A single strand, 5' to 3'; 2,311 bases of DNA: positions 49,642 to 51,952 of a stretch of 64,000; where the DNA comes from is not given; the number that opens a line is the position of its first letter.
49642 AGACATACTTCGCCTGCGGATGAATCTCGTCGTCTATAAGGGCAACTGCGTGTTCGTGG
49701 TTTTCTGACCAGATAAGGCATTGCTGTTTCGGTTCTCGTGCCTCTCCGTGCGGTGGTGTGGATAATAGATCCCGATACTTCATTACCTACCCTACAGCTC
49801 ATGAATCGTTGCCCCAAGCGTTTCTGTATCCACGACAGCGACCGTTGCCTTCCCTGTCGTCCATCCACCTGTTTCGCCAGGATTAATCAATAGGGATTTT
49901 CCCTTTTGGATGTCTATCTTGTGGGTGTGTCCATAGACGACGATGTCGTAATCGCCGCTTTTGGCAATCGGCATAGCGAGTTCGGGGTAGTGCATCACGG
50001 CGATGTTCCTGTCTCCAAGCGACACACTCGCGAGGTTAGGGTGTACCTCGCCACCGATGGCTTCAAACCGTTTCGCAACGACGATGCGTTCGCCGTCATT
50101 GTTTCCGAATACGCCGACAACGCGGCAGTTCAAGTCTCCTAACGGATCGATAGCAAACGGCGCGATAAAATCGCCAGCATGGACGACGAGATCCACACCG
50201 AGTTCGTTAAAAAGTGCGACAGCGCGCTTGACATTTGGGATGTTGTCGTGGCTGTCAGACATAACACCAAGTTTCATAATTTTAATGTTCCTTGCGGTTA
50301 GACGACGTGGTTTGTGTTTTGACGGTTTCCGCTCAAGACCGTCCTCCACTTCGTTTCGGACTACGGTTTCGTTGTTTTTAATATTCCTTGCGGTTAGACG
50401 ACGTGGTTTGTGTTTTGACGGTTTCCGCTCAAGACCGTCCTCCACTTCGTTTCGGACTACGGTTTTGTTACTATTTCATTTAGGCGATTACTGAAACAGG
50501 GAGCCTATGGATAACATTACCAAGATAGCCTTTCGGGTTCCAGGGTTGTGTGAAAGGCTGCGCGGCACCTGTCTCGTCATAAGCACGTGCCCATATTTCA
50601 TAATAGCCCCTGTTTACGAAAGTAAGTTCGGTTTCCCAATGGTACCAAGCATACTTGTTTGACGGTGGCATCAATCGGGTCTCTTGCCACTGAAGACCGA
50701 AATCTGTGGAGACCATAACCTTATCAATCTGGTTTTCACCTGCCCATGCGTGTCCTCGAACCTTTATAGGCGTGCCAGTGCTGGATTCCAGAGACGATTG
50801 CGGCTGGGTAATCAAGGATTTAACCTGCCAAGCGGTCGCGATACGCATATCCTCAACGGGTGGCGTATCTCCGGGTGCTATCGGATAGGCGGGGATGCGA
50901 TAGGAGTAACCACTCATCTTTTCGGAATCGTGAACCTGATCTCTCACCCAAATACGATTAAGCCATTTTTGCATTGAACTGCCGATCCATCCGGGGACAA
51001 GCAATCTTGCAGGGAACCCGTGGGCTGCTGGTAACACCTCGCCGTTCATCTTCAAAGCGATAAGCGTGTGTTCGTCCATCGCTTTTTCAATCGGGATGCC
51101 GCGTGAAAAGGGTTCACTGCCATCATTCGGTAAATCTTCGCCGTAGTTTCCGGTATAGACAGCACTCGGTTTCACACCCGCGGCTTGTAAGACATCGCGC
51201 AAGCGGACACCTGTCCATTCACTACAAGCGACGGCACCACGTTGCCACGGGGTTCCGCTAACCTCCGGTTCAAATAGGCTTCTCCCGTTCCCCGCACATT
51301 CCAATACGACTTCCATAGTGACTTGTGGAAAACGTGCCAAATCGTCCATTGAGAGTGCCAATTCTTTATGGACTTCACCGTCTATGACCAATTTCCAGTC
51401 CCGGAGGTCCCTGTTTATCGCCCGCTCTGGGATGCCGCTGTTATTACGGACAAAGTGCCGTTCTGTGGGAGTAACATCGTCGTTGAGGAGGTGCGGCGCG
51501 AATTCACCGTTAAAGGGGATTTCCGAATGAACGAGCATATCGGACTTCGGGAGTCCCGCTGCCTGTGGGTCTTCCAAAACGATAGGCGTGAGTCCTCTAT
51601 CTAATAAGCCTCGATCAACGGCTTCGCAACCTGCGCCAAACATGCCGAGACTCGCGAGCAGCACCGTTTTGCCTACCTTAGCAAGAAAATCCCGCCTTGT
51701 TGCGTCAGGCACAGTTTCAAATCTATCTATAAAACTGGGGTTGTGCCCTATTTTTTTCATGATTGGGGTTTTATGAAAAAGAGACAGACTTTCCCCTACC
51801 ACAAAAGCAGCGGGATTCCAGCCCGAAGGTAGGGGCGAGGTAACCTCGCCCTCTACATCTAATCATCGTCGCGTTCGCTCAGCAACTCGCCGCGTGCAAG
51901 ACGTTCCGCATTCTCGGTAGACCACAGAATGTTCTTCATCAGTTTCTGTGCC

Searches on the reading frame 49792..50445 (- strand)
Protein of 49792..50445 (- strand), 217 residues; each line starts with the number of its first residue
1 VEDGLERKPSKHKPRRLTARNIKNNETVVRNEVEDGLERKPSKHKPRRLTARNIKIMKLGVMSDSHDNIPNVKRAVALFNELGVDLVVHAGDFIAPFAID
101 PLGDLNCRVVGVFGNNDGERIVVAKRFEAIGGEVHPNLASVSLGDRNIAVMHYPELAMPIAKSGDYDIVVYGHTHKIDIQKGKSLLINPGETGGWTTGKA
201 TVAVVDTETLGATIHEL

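Call 48: search_protein_families(library=pfam, proteins=[window:49792-50445:-], max_evalue=0.01)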
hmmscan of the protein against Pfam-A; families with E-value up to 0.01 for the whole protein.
window:49792-50445:- (217 aa): 3 families
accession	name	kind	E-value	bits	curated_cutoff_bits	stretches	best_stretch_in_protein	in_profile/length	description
PF12850.12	Metallophos_2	-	6.9e-33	114.3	27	1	57-209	1-153/154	Calcineurin-like phosphoesterase superfamily domain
PF00149.33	Metallophos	-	2.7e-10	41.5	21.5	1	57-126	1-79/191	Calcineurin-like phosphoesterase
PF14582.11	Metallophos_3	-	0.0097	15.7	28.2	0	161-192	206-239/259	Metallophosphoesterase, calcineurin superfamily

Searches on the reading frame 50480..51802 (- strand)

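Call 48: search_protein_families(library=pfam, proteins=[window:50480-51802:-], max_evalue=0.01)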
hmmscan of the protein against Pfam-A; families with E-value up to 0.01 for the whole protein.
window:50480-51802:- (440 aa): 2 families
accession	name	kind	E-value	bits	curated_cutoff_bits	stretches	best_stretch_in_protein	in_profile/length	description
PF00174.25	Oxidored_molyb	-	9.7e-56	188.4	24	1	131-293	7-167/169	Oxidoreductase molybdopterin binding domain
PF03404.22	Mo-co_dimer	-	1.1e-15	58.3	22.7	1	324-437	6-136/138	Mo-co oxidoreductase dimerisation domain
